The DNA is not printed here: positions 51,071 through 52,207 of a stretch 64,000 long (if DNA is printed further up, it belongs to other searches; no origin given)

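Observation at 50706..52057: Pycsar-like cyclase + transmembrane effector pair in a CPR-like genome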

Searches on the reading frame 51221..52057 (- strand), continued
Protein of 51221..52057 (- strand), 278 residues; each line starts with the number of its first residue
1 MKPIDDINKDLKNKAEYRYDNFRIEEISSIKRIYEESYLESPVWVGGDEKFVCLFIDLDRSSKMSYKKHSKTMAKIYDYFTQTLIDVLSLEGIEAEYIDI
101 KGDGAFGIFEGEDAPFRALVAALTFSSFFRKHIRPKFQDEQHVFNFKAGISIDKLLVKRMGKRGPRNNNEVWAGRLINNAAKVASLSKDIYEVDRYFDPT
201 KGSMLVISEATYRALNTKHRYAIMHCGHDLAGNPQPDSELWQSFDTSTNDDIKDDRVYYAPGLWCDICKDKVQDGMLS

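Call 30: find_related_loci(query=A1, collection=genome_contigs, flank=6000)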
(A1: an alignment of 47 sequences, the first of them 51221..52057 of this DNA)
Query A1 (278 aa) in genome_contigs; peptide patterns used: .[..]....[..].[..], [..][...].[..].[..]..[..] (x = any residue, [..] = any of these).
121 stretches matched a pattern; 44 encode a relative of the query (tblastn E <= 1e-3); 44 distinct loci.
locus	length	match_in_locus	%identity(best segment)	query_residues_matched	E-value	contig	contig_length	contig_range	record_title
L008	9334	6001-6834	74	1-278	2e-144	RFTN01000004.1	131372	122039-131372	MAG: bacterium isolate WB4_3_0875 contig_100_3, whole genome shotgun sequence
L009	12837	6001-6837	63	1-278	1e-124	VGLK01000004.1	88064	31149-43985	MAG: Candidatus Saccharibacteria bacterium isolate K_DeepCast_1200m_m2_081 K_DeepCast_1200m_m2_081_Ga0194110_10000143, w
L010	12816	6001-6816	53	4-277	3e-97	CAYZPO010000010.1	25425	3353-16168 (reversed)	MAG TPA_asm: uncultured Gammaproteobacteria bacterium isolate SRP167671_co1_156 genome assembly, contig: NODE_2203_lengt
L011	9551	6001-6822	46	1-278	9e-80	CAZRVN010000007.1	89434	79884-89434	MAG TPA_asm: uncultured Actinomycetota bacterium isolate binchicken_co196_218 genome assembly, contig: NODE_169_length_8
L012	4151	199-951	52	10-265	9e-80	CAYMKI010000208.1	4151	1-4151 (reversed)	MAG TPA_asm: uncultured bacterium isolate SRP296810_co1_95 genome assembly, contig: NODE_31898_length_4151_cov_6.402588,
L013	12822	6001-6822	47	1-278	4e-79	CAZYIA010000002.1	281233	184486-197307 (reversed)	MAG TPA_asm: uncultured Candidatus Saccharibacteria bacterium isolate SRP263991_co5_231 genome assembly, contig: NODE_42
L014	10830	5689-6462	47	1-265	5e-79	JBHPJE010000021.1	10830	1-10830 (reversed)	Patescibacteria group bacterium isolate SAG AM-312-L06 AM-312-L06_NODE_21, whole genome shotgun sequence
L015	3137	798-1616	45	1-278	2e-76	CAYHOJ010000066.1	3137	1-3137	MAG TPA_asm: uncultured Gammaproteobacteria bacterium isolate ERP119705_co15_489 genome assembly, contig: NODE_46097_len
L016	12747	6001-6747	51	11-265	8e-75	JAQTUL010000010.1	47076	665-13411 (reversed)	MAG: Candidatus Colwellbacteria bacterium isolate STB_63 NODE_1554_length_47076_cov_11.084326_Sandtown_B, whole genome s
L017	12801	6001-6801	48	4-276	7e-74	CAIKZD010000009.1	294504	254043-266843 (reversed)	uncultured bacterium isolate AlinenLipids_bin-5474 genome assembly, contig: bin-5474:09/22, whole genome shotgun sequenc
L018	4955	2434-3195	46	10-270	4e-73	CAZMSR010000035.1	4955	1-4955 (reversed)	MAG TPA_asm: uncultured Gammaproteobacteria bacterium isolate SRP200020_co2_147 genome assembly, contig: NODE_19443_leng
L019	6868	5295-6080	48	3-270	6e-73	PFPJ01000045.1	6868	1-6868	MAG: Candidatus Magasanikbacteria bacterium CG_4_10_14_0_2_um_filter_41_10 CG_4_10_14_0.2_scaffold_8008_c, whole genome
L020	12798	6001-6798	50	1-270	1e-79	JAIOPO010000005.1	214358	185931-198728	MAG: Candidatus Nomurabacteria bacterium isolate LakeFargette_0920_ALND_MAG_33_28 LacPavin_0920_ALND_scaffold_493788, wh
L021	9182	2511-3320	47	1-276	6e-72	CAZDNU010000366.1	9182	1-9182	MAG TPA_asm: uncultured Fusobacteriales bacterium isolate SRP067234_co1_79 genome assembly, contig: k99_442870, whole ge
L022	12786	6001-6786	47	3-270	7e-70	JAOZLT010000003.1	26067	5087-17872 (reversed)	MAG: Candidatus Gracilibacteria bacterium isolate GMC10.metabat2.93_sub NODE_737_length_26067_cov_6.820275, whole genome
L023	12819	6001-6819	42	1-274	2e-61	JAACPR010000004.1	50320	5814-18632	MAG: Candidatus Parcubacteria bacterium isolate CG_2015-02_34_13 CG_2015-02_curated_scaffold_342, whole genome shotgun s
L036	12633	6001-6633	32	39-266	2e-28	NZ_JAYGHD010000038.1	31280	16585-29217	Nostoc sp. UHCC 0251 NODE_77_length_31280_cov_29.749560, whole genome shotgun sequence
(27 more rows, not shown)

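Call 31: fold_search(model_id=the predicted structure, library=pdb)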
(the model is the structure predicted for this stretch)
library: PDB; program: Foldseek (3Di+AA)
matches with E <= 10: 675; with E <= 0.001: 162
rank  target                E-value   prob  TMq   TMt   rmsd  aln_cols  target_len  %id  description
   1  8jsz_A                2.5e-19  1.00  0.74  0.79   4.2       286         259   27  Crystal structure of a uridylate cyclase from Anabaena sp. (released 2024-07-03)
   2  7r65_A                3.7e-14  1.00  0.69  0.83   3.2       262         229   22  Crystal structure of a bacterial cyclic UMP synthase from Burkholderia cepacia LK29 (released 2021-10-13)
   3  2w01_C                3.9e-09  1.00  0.52  0.70   4.6       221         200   14  Crystal structure of the guanylyl cyclase Cya2 (released 2008-09-30)
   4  2w01_A                6.0e-09  1.00  0.55  0.73   3.6       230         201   14  Crystal structure of the guanylyl cyclase Cya2 (released 2008-09-30)
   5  4yus                  6.7e-09  1.00  0.55  0.45  10.4       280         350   14  Crystal structure of photoactivated adenylyl cyclase of a cyanobacteriaOscillatoria acuminata in hexagonal form (released 2016-06-01)
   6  9f1w                  7.6e-09  1.00  0.52  0.43   9.7       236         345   11  SFX room temperature structure of Oscillatoria acuminata adenylyate cyclase. (released 2025-02-26)
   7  6fht_A                8.1e-09  1.00  0.54  0.23   4.9       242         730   14  Crystal structure of an artificial phytochrome regulated adenylate/guanylate cyclase in its dark adapted Pr form (released 2018-04-18)
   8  5o5l_A                8.1e-09  1.00  0.54  0.65   9.5       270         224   13  X-ray structure of a bacterial adenylyl cyclase soluble domain, solved at cryogenic temperature (released 2017-11-01)
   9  2w01_B                9.1e-09  1.00  0.52  0.71   4.5       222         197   14  Crystal structure of the guanylyl cyclase Cya2 (released 2008-09-30)
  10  4yut_A                1.0e-08  1.00  0.54  0.44  10.5       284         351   13  Crystal structure of photoactivated adenylyl cyclase of a cyanobacteriaOscillatoria acuminata in orthorhombic form (released 2016-06-01)
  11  3et6_B                1.2e-08  1.00  0.49  0.72   8.0       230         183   14  The crystal structure of the catalytic domain of a eukaryotic guanylate cyclase (released 2008-10-14)
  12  3r5g_B                1.3e-08  1.00  0.49  0.67   8.6       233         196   14  Crystal structure of the adenylyl cyclase CyaB from P. aeruginosa (released 2012-01-11)
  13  5mbb_A                2.0e-08  1.00  0.54  0.45  10.1       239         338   12  Structure of a bacterial light-regulated adenylyl cylcase (released 2017-04-05)
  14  5oyh_B                2.0e-08  1.00  0.49  0.71   3.7       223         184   14  crystal structure of the catalytic core of a rhodopsin-guanylyl cyclase with converted specificity in complex with ATP (released 2018-06-06)
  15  5mbd_B                2.1e-08  1.00  0.53  0.44  10.1       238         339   12  Structure of a bacterial light-regulated adenylyl cylcase (released 2017-04-05)
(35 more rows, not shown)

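Call 50: search_solved_structures(query=A1, max_evalue=0.001, show_alignments=2)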
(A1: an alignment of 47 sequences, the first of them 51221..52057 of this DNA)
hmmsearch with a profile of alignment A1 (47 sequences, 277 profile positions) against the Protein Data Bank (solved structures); distinct sequences matched with E-value up to 0.001: 2.
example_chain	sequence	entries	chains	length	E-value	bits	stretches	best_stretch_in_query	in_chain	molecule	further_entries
8jsz_A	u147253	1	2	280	3.4e-57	197.2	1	21-276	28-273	uridylate cyclase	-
7r65_A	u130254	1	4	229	6.5e-14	55.2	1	49-190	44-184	Adenylate/guanylate cyclase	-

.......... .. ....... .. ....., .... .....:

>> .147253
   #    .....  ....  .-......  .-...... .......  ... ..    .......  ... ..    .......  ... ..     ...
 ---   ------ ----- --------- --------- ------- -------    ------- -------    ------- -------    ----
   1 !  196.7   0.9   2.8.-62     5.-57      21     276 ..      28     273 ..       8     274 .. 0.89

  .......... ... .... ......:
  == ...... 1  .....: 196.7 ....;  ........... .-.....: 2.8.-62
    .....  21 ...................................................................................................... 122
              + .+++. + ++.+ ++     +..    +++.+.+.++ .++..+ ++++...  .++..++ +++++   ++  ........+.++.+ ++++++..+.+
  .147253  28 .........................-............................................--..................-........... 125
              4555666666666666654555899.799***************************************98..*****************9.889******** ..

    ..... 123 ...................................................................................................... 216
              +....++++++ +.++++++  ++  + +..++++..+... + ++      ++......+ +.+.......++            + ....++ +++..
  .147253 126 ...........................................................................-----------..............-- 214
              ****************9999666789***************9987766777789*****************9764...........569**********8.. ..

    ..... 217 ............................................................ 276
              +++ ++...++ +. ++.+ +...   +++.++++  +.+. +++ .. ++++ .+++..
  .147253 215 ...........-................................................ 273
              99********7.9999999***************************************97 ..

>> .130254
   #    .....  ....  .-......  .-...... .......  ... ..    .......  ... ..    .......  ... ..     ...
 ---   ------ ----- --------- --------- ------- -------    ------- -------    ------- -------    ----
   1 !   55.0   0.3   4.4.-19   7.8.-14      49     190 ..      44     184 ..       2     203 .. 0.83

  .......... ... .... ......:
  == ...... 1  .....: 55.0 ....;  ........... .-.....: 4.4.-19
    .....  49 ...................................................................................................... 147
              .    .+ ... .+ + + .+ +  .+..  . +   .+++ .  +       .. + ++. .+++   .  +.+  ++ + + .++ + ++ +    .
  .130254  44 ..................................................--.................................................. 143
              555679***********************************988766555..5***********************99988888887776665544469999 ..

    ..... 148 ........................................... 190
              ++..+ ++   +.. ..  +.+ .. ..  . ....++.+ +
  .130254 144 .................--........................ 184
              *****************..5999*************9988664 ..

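Call 51: find_related_loci(query=A1, collection=viral_contigs, flank=8000)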
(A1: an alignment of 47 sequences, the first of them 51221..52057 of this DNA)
Query A1 (278 aa) in viral_contigs; peptide patterns used: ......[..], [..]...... (x = any residue, [..] = any of these).
42 stretches matched a pattern; 1 encode a relative of the query (tblastn E <= 1e-3); 1 distinct loci.
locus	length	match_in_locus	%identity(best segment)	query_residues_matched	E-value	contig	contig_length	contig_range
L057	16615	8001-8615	33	53-266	7e-32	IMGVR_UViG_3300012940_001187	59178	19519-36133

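Call 56: search_protein_families(library=padloc, proteins=[L036:5848-6681:+, L010:5959-6828:+, L023:6001-6831:+], max_evalue=0.00001)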
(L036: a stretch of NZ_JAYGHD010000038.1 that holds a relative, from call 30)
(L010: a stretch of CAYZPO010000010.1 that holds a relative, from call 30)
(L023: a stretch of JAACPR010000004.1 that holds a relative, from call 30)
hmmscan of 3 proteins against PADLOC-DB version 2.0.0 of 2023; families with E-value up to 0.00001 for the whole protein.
L036:5848-6681:+ (277 aa): 6 families
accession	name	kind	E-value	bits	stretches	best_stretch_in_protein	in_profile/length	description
PDLC00763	PycC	-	7.9e-112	371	1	16-276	6-265/268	Pycsar cyclase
PDLC02369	PycC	-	3.1e-89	296.8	1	25-276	9-247/248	-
PDLC02367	PycC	-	7.4e-28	95.5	1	29-239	12-207/226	-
PDLC00766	PycC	-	2.1e-20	71.2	1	30-224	13-202/232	Pycsar cyclase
PDLC02368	PycC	-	2.9e-19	67.6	1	35-221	20-204/234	-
PDLC02370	PycC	-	4.8e-10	37.3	1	64-224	82-245/340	-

L010:5959-6828:+ (289 aa): 9 families
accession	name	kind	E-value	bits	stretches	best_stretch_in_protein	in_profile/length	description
PDLC02369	PycC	-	5e-71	237.1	1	17-286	8-244/248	-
PDLC00763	PycC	-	1.5e-54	183.1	1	27-286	19-262/268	Pycsar cyclase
PDLC02367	PycC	-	2.6e-27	93.7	1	61-209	43-187/226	-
PDLC02368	PycC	-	2e-20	71.4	1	61-230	44-214/234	-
PDLC00766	PycC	-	6.1e-20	69.7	1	63-199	45-183/232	Pycsar cyclase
PDLC02370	PycC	-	3.4e-10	37.8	1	63-163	83-187/340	-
PDLC00764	PycC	-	8.7e-07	26.2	1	63-162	96-201/449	Pycsar cyclase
PDLC00765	PycC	-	1e-06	26.1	1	98-210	298-408/477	Pycsar cyclase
PDLC00734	PycC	-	2.5e-06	24.9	1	61-231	189-351/374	Pycsar cyclase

L023:6001-6831:+ (276 aa): 6 families
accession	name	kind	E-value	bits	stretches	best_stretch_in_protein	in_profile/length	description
PDLC02369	PycC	-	5e-64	214.2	1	6-275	4-243/248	-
PDLC00763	PycC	-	6.2e-49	164.8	1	3-273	10-259/268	Pycsar cyclase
PDLC02368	PycC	-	1.2e-21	75.4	1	50-216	44-205/234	-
PDLC02367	PycC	-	9e-20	69.1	1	51-217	44-198/226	-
PDLC00766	PycC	-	9e-13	46.2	1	52-216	45-200/232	Pycsar cyclase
PDLC02370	PycC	-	4.6e-06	24.2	1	52-184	83-220/340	-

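Call 74: search_protein_families(library=phrogs, proteins=[window:51221-52057:-], max_evalue=0.001)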
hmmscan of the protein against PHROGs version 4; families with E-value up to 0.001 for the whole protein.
window:51221-52057:- (278 aa): 0 families
